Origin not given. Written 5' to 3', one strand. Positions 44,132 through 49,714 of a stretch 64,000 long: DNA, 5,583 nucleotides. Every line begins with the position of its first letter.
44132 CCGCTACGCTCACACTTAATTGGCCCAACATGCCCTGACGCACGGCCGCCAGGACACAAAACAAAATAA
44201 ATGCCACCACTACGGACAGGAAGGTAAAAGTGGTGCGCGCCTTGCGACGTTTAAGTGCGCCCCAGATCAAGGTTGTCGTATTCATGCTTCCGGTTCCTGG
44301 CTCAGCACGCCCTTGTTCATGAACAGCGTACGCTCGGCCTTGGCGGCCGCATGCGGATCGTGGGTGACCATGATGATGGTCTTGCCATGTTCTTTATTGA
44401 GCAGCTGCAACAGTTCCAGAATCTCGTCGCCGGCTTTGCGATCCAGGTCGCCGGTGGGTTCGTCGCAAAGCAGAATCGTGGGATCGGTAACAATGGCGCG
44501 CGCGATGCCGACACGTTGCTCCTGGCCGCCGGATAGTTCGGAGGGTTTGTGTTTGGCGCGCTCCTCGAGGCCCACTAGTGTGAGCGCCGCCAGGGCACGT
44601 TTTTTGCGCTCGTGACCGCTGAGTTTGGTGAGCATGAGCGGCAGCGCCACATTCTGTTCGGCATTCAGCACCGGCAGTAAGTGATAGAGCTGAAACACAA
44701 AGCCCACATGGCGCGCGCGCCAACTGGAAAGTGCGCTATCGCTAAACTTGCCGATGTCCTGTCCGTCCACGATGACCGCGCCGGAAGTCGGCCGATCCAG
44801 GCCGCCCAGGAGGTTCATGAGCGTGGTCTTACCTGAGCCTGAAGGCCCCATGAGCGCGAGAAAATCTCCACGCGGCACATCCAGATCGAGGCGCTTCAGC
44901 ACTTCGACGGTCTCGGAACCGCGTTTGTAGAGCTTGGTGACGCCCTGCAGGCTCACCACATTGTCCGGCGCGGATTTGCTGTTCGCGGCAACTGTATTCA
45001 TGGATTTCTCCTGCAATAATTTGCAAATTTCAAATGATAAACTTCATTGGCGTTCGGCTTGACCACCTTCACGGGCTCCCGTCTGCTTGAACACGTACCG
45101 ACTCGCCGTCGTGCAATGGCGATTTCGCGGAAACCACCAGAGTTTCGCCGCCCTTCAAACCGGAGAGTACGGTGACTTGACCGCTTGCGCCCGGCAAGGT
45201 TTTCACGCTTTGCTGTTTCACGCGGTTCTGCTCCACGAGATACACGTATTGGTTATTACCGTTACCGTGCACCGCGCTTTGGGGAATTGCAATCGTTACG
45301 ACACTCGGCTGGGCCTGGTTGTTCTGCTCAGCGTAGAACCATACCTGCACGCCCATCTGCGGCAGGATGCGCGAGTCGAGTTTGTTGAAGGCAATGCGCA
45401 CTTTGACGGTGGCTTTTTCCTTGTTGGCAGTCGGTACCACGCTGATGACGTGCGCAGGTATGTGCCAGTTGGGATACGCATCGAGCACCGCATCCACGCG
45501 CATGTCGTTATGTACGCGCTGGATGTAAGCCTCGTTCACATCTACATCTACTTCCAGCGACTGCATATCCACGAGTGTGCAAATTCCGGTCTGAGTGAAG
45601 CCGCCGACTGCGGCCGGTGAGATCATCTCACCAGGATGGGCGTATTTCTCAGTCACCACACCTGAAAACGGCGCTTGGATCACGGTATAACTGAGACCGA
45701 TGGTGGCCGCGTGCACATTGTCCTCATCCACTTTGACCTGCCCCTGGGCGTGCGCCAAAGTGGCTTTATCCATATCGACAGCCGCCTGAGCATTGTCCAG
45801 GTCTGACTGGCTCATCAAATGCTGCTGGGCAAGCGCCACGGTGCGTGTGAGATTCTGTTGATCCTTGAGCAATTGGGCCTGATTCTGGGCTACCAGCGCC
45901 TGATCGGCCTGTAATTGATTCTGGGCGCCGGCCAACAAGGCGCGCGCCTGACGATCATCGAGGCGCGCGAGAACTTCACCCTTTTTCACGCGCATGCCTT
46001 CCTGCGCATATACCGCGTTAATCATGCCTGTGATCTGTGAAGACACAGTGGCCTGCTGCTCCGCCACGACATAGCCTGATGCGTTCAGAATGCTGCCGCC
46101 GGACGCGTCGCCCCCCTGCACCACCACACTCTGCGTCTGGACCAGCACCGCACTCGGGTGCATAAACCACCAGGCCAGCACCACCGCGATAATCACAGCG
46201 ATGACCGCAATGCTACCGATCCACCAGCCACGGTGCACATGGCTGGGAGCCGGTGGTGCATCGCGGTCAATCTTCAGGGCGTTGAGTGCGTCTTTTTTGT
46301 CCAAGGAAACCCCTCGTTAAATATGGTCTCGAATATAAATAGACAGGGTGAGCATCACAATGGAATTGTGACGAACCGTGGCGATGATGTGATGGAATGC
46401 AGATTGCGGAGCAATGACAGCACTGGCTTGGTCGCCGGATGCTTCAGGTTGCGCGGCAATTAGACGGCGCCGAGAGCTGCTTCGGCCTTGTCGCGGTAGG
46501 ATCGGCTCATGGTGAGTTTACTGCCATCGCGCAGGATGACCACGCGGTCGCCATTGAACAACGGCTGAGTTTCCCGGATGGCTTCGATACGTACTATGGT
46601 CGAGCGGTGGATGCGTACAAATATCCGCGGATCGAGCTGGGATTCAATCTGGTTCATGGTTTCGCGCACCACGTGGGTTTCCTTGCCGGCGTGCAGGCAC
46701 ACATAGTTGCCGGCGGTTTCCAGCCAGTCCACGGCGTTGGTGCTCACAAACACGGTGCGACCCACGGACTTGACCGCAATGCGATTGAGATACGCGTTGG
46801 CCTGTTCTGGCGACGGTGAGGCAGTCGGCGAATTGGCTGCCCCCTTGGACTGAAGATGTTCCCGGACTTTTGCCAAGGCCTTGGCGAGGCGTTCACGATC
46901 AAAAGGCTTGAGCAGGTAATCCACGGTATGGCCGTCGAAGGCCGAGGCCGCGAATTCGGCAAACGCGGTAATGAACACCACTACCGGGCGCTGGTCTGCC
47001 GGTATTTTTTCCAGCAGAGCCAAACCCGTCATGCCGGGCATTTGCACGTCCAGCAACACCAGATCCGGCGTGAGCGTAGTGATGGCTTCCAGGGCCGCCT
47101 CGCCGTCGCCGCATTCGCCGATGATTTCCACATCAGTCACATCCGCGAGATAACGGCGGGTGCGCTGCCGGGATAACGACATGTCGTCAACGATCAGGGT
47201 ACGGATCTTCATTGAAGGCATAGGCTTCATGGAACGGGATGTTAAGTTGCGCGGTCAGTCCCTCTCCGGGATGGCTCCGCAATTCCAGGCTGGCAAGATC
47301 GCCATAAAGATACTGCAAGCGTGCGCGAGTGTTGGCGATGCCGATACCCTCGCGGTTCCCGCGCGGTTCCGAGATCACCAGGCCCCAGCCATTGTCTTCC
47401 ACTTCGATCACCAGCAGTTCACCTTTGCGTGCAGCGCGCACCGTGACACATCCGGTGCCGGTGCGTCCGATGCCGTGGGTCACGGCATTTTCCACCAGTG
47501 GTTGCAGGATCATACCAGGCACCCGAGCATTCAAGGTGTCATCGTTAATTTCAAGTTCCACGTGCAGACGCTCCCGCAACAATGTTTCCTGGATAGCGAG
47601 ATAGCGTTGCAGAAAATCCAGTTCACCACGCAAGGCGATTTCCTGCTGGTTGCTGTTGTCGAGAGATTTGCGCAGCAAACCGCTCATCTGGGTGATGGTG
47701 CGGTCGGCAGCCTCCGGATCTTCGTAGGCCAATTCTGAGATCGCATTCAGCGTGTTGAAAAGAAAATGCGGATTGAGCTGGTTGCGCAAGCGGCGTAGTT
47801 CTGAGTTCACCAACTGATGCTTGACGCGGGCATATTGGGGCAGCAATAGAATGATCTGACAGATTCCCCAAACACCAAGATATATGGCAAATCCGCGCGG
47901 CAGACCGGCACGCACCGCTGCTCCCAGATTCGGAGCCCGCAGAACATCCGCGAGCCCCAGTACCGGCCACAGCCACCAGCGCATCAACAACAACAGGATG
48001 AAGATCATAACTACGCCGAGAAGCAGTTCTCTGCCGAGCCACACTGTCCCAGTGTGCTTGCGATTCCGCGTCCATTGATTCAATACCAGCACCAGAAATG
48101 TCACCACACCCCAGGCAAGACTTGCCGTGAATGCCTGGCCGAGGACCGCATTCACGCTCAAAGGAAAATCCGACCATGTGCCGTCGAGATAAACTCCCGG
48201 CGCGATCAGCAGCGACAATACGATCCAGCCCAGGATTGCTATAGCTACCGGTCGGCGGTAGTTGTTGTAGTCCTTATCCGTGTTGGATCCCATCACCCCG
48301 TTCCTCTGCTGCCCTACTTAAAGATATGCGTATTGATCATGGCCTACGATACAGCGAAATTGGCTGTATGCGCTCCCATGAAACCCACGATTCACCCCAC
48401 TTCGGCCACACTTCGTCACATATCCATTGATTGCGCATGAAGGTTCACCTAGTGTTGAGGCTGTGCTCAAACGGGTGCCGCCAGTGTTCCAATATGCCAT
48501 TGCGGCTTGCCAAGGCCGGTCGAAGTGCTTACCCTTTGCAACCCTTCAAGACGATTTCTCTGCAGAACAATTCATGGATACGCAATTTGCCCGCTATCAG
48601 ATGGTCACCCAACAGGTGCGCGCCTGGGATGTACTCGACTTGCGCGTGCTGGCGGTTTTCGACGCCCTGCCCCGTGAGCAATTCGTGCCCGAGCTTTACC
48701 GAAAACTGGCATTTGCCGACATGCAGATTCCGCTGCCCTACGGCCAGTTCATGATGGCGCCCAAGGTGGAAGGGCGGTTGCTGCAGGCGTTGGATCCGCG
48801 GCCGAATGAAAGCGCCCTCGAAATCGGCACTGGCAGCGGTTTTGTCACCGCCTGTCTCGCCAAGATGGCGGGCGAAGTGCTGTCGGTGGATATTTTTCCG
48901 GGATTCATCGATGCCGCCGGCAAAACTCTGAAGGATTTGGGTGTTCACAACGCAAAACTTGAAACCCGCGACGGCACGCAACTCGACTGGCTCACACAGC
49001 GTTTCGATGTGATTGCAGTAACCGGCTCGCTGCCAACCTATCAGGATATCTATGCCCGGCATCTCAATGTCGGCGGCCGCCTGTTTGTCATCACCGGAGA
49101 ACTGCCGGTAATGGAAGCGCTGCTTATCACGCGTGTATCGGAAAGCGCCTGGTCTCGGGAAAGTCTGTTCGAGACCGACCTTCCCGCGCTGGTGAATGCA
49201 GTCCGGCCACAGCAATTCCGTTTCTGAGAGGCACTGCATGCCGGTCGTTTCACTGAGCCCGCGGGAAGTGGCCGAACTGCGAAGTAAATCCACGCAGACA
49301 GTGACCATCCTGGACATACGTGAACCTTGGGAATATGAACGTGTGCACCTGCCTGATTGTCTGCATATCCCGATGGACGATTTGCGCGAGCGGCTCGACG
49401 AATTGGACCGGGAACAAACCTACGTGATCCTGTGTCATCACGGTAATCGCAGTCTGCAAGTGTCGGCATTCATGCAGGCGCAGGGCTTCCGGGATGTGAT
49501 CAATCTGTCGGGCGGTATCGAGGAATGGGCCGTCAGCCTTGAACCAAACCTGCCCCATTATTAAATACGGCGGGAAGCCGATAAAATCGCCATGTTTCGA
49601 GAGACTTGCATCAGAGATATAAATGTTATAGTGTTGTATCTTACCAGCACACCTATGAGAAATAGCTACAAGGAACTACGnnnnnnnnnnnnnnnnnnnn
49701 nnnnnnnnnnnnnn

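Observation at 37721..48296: Eleven-gene co-directional module: LytS-type kinase + LytTR regulator, HlyD adaptor, one ABC ATPase, three FtsX-type permeases, a lipoprotein and two secreted TPR paralogues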

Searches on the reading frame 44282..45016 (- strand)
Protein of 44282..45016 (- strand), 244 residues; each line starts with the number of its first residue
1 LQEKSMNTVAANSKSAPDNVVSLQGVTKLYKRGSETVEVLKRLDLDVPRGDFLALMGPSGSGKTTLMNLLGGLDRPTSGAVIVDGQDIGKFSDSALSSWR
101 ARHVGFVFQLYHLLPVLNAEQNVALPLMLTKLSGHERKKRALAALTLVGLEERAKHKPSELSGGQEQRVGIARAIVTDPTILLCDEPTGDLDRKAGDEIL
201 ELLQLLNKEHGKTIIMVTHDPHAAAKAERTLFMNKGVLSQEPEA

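Call 4: search_protein_families(library=pfam, proteins=[window:44282-45016:-], max_evalue=0.01)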
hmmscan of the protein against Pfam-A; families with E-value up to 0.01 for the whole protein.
window:44282-45016:- (244 aa): 8 families
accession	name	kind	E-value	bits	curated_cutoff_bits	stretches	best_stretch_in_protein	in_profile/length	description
PF00005.33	ABC_tran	-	1.6e-34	119.9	25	1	40-188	1-136/137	ABC transporter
PF13304.12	AAA_21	-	3.7e-06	27.6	27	0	53-76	2-25/304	AAA domain, putative AbiEii toxin, Type IV TA system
PF13481.12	AAA_25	-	0.00027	21.1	27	0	46-67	29-50/195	AAA domain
PF13401.12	AAA_22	-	0.00045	21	27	1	51-216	6-120/130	AAA domain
PF13191.12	AAA_16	-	0.00055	20.9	32.6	1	28-120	1-85/167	AAA ATPase domain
PF02463.25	SMC_N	-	0.002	18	40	0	153-231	129-209/220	RecF/RecN/SMC N terminal domain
PF03193.22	RsgA_GTPase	-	0.0027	18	30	1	34-72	91-128/174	RsgA GTPase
PF13555.12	AAA_29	-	0.0071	16.5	27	0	47-67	19-39/61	P-loop containing region of AAA domain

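Call 5: search_protein_families(library=ncbifam, proteins=[window:44282-45016:-], max_evalue=0.01)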
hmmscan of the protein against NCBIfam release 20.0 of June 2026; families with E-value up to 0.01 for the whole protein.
window:44282-45016:- (244 aa): 190 families (the best 25 are shown)
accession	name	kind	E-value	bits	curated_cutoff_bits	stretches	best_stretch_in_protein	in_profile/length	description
TIGR02211.1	LolD_lipo_ex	equivalog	2.5e-72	243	307.75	1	22-239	3-220/221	lipoprotein-releasing ABC transporter ATP-binding protein LolD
NF008639.0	PRK11629.1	equivalog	3.7e-68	229.4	360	1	24-241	10-227/234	lipoprotein-releasing ABC transporter ATP-binding protein LolD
NF007826.0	PRK10535.1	equivalog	4.8e-68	230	966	1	20-242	4-225/648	macrolide ABC transporter ATP-binding protein/permease MacB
NF007879.0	PRK10584.1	equivalog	1.4e-63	214.7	336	1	18-241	4-227/228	putative ABC transporter ATP-binding protein YbbA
NF038007.1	ABC_ATP_DarD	equivalog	3.5e-61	206.4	375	1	21-237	2-217/218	darobactin export ABC transporter ATP-binding protein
TIGR02673.1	FtsE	equivalog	8.5e-61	205.3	264.85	1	21-235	2-212/214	cell division ATP-binding protein FtsE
TIGR02982.1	heterocyst_DevA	subfamily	1.2e-59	201.5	295.8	1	20-238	1-219/220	ABC exporter ATP-binding subunit, DevA family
TIGR03608.1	L_ocin_972_ABC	subfamily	9.5e-58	195.1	254.85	1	35-232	9-205/206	putative bacteriocin export ABC transporter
NF006987.0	PRK09452.1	equivalog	7.2e-55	186.2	482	1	11-241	8-229/378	spermidine/putrescine ABC transporter ATP-binding protein PotA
NF040933.2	ABC_arch_GlcV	equivalog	1.3e-53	182.2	450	1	21-240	3-222/357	glucose ABC transporter ATP-binding protein GlcV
TIGR01186.1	proV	subfamily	5.9e-53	180.2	326.6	1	40-239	9-209/363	betaine/proline/choline family ABC transporter ATP-binding protein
TIGR03265.1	PhnT2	equivalog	2.2e-52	178.4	457.7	1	32-240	12-215/353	putative 2-aminoethylphosphonate ABC transporter ATP-binding protein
TIGR01187.1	potA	subfamily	3.2e-52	177.6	355.6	1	55-241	1-182/325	polyamine ABC transporter ATP-binding protein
TIGR02314.1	ABC_MetN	equivalog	1.8e-51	175.2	499.7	1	21-221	2-201/343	methionine ABC transporter ATP-binding protein MetN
TIGR00968.1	3a0106s01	subfamily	3.5e-49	167.5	342.75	1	36-240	12-211/237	sulfate ABC transporter ATP-binding protein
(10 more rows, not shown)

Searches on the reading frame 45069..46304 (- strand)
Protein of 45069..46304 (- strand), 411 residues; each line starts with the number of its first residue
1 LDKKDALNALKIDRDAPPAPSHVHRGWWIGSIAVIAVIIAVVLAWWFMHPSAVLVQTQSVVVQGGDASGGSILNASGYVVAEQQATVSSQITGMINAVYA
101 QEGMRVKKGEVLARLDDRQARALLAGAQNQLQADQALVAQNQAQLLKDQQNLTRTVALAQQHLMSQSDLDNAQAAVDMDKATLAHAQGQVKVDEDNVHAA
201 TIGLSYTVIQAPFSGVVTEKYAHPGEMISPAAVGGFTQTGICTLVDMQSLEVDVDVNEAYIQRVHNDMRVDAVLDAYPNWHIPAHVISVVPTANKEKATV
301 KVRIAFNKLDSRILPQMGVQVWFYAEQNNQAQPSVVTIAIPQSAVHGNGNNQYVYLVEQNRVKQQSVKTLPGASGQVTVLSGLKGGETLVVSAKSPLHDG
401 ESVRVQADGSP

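Call 4: search_protein_families(library=pfam, proteins=[window:45069-46304:-], max_evalue=0.01)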
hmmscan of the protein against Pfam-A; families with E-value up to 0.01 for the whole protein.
window:45069-46304:- (411 aa): 5 families
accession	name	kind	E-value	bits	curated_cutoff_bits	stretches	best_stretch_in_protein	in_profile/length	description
PF16576.10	HlyD_D23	-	6.5e-20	71.8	30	1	74-317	7-212/214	Barrel-sandwich domain of CusB or HlyD membrane-fusion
PF13437.12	HlyD_3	-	1.7e-14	54.9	22.2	1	208-307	1-94/106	HlyD family secretion protein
PF13533.13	Biotin_lipoyl_2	-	7.3e-08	32.5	29.8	1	86-116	2-32/32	Biotin-lipoyl like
PF02321.23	OEP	-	7.6e-05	23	22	1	84-192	67-177/187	Outer membrane efflux protein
PF00364.28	Biotin_lipoyl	-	0.0025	18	22.1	0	84-115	42-73/73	Biotin-requiring enzyme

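Call 5: search_protein_families(library=ncbifam, proteins=[window:45069-46304:-], max_evalue=0.01)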
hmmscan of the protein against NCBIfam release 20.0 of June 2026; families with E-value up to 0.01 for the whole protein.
window:45069-46304:- (411 aa): 20 families
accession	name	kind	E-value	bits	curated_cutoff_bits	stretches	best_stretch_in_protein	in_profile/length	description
TIGR01730.1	RND_mfp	subfamily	1.4e-57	195.1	94.9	1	74-406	16-322/322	efflux RND transporter periplasmic adaptor subunit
NF008606.0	PRK11578.1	equivalog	5.6e-30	104.7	342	1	33-395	14-366/371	macrolide transporter subunit MacA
TIGR00999.1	8a0102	subfamily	1.5e-29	102.9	319.3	1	105-392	3-265/271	CzcB/NccB family metal efflux transporter periplasmic adaptor subunit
NF008589.1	PRK11556.1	equivalog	1.3e-28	100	391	1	72-405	72-387/392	MdtA/MuxA family multidrug efflux RND transporter periplasmic adaptor subunit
TIGR00998.1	8a0101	subfamily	7e-20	71.2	390.8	3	186-279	184-270/334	EmrA/EmrK family multidrug efflux transporter periplasmic adaptor subunit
NF033138.2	RND-peri-MexC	equivalog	3e-14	52.9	625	2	78-226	57-191/375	MexC family multidrug efflux RND transporter periplasmic adaptor subunit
NF000272.2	OqxA_adapt_sub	exception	1.6e-13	50.4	835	1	77-261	60-226/391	multidrug efflux RND transporter periplasmic adaptor subunit OqxA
NF007132.1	PRK09578.1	equivalog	4.3e-13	48.8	512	2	67-216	48-183/396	MexX/AxyX family multidrug efflux RND transporter periplasmic adaptor subunit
NF007850.1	PRK10559.1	equivalog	4.7e-11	42.3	400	1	86-270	42-204/303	p-hydroxybenzoic acid efflux pump subunit AaeA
NF007303.0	PRK09783.1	subfamily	1.5e-10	40.1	390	1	209-393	217-388/414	copper/silver efflux system membrane fusion protein CusB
NF045904.1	RND-peri-MexE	equivalog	2.3e-10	40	714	1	79-406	58-369/390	multidrug efflux RND transporter periplasmic adaptor subunit MexE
TIGR02971.1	heterocyst_DevB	subfamily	3.1e-09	36.7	129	2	147-275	146-265/327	ABC exporter membrane fusion protein, DevB family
NF038010.1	ABC_adapt_DarC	equivalog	1.1e-08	34.3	450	1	144-401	150-412/417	darobactin export ABC transporter periplasmic adaptor subunit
NF011715.0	PRK15136.1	equivalog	2.3e-08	33.1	563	1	78-196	56-187/390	multidrug efflux MFS transporter periplasmic adaptor subunit EmrA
NF007785.0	PRK10476.1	equivalog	6.7e-08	31.7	376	1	72-151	37-115/347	multidrug transporter subunit MdtN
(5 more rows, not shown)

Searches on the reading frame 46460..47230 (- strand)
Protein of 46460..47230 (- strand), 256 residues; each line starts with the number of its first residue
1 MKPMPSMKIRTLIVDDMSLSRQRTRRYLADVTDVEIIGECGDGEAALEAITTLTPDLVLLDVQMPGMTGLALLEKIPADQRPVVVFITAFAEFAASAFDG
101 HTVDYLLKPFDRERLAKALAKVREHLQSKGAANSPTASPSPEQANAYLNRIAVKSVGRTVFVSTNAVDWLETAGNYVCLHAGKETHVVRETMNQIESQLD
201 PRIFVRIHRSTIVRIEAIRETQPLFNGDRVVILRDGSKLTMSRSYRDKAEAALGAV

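Call 4: search_protein_families(library=pfam, proteins=[window:46460-47230:-], max_evalue=0.01)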
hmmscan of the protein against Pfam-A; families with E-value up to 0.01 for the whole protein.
window:46460-47230:- (256 aa): 2 families
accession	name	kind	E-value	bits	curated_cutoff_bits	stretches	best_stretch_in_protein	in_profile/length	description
PF04397.21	LytTR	-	3.5e-23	82.1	22.6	1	158-253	2-97/98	LytTr DNA-binding domain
PF00072.30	Response_reg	-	4.4e-23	82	30.2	1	12-119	2-110/111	Response regulator receiver domain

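Call 5: search_protein_families(library=ncbifam, proteins=[window:46460-47230:-], max_evalue=0.01)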
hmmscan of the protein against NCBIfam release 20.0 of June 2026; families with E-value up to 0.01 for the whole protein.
window:46460-47230:- (256 aa): 98 families (the best 25 are shown)
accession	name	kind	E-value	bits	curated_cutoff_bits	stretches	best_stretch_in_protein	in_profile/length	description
NF008677.0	PRK11697.1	equivalog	7.1e-49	166.3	246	1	9-254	2-236/238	two-component system response regulator BtsR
NF010684.1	PRK14084.1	equivalog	1.1e-35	123.6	375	1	10-254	2-253/254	response regulator transcription factor LytR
NF001965.0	PRK00742.1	subfamily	1.2e-21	77.3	293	1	7-138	2-135/357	chemotaxis-specific protein-glutamate methyltransferase CheB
TIGR02875.1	spore_0_A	equivalog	1.3e-18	67.2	200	1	8-160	2-159/262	sporulation transcription factor Spo0A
NF007935.0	PRK10651.1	equivalog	1.5e-16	60.2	250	1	9-122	7-123/216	two-component system response regulator NarL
NF009206.0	PRK12555.1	subfamily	1.3e-15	57.2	342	1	9-95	1-87/340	chemotaxis-specific protein-glutamate methyltransferase CheB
NF008176.1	PRK10923.1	equivalog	3.6e-14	52.2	620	1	12-131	7-131/469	nitrogen regulation protein NR(I)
NF008469.0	PRK11361.1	equivalog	2.7e-13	49.5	714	1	10-117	6-114/461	acetoacetate metabolism transcriptional regulator AtoC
NF007708.0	PRK10403.1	equivalog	3e-13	49.7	343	1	8-121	6-122/215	nitrate/nitrite response regulator protein NarP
NF041946.1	LuxO_transreg_Vib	equivalog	1.2e-12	47.4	800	1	25-133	13-122/463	quorum-sensing sigma-54 dependent transcriptional regulator LuxO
TIGR01818.1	ntrC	equivalog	1.8e-12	46.8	558.6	1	12-133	2-124/463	nitrogen regulation protein NR(I)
NF007018.1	PRK09483.1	equivalog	2e-12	47.2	280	1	9-120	2-116/217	UvrY/SirA/GacA family response regulator transcription factor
NF007419.0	PRK09958.1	equivalog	5.4e-12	45.7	251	1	11-87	3-78/204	acid-sensing system DNA-binding response regulator EvgA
NF007689.0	PRK10365.1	equivalog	8.2e-12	44.6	760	1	41-138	36-135/441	sigma-54-dependent response regulator transcription factor ZraR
NF040689.1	MtrAB_MtrA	equivalog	1.5e-11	44.1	300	1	39-129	27-116/219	MtrAB system response regulator MtrA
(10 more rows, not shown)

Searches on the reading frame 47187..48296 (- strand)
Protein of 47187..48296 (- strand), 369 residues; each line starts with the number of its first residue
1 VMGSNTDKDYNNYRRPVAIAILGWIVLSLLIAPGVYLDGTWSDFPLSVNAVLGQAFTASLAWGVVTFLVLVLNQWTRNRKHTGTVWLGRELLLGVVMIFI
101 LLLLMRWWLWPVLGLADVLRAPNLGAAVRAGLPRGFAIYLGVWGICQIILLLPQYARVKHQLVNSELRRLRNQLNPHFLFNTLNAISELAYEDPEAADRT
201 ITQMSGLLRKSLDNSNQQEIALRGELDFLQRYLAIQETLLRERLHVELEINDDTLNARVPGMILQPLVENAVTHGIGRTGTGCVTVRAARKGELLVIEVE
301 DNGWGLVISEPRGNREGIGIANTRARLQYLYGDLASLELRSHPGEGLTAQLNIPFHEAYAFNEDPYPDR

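Call 4: search_protein_families(library=pfam, proteins=[window:47187-48296:-], max_evalue=0.01)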
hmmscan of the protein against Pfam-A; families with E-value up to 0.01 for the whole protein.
window:47187-48296:- (369 aa): 2 families
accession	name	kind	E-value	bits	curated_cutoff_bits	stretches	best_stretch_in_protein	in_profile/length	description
PF06580.19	His_kinase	-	2e-23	82.9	25.2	1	166-244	2-81/81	Histidine kinase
PF02518.31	HATPase_c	-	7.3e-08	33.3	26.4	1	262-355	8-109/111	Histidine kinase-, DNA gyrase B-, and HSP90-like ATPase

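Call 5: search_protein_families(library=ncbifam, proteins=[window:47187-48296:-], max_evalue=0.01)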
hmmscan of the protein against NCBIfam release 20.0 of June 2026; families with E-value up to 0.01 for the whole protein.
window:47187-48296:- (369 aa): 3 families
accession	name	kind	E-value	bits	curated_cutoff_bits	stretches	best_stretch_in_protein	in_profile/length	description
TIGR02916.1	PEP_his_kin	equivalog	0.0014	17.3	300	1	200-307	520-624/679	XrtA/PEP-CTERM system histidine kinase PrsK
NF008184.0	PRK10935.1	equivalog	0.0016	17.1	553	1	242-354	451-558/565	nitrate/nitrite two-component system sensor histidine kinase NarQ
TIGR01925.2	spIIAB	equivalog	0.0033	17.3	135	1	268-306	46-84/137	anti-sigma F factor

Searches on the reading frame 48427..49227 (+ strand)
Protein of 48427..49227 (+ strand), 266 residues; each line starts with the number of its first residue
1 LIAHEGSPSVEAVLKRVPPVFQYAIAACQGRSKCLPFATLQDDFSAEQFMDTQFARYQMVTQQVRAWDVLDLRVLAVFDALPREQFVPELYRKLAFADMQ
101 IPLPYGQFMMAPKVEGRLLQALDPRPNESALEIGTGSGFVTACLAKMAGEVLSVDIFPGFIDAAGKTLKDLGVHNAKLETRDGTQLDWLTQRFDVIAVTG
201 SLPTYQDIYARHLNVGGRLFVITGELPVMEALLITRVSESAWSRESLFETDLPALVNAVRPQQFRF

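Call 70: search_protein_families(library=pfam, proteins=[window:48427-49227:+], max_evalue=0.01)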
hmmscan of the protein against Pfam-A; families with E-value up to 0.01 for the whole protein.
window:48427-49227:+ (266 aa): 10 families
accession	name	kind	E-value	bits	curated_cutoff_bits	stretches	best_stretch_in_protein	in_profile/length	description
PF01135.25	PCMT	-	1.2e-23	84.4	20.3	1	69-223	16-173/210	Protein-L-isoaspartate(D-aspartate) O-methyltransferase (PCMT)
PF13649.12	Methyltransf_25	-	2.8e-09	38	27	1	131-203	2-75/97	Methyltransferase domain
PF13847.12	Methyltransf_31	-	1.5e-07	31.6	27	1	126-202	3-84/145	Methyltransferase domain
PF08241.18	Methyltransf_11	-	1.7e-07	32.2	21.2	1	131-207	1-75/95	Methyltransferase domain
PF08242.18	Methyltransf_12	-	1.5e-06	29.2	30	1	131-202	1-75/98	Methyltransferase domain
PF00398.26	RrnaAD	-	8.7e-06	25.4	24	1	107-204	11-109/263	Ribosomal RNA adenine dimethylase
PF05175.20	MTS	-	0.00051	20.1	23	1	118-196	23-102/170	Methyltransferase small domain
PF01209.24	Ubie_methyltran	-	0.0009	19.1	20.1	1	124-228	45-158/233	ubiE/COQ5 methyltransferase family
PF01189.24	Methyltr_RsmB-F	-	0.00092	19.4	27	1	120-196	2-83/199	16S rRNA methyltransferase RsmB/F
PF02390.23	Methyltransf_4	-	0.0073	16.2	24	0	129-186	4-61/173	Putative methyltransferase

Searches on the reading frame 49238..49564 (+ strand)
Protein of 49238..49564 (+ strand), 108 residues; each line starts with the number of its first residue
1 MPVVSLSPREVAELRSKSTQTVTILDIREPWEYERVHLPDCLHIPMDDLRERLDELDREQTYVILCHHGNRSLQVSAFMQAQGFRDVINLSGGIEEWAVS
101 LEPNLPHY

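Call 70: search_protein_families(library=pfam, proteins=[window:49238-49564:+], max_evalue=0.01)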
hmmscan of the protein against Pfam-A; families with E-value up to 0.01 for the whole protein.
window:49238-49564:+ (108 aa): 1 family
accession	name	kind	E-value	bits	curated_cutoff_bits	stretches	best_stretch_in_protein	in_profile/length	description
PF00581.25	Rhodanese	-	6.9e-20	71.8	22.2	1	10-98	4-100/102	Rhodanese-like domain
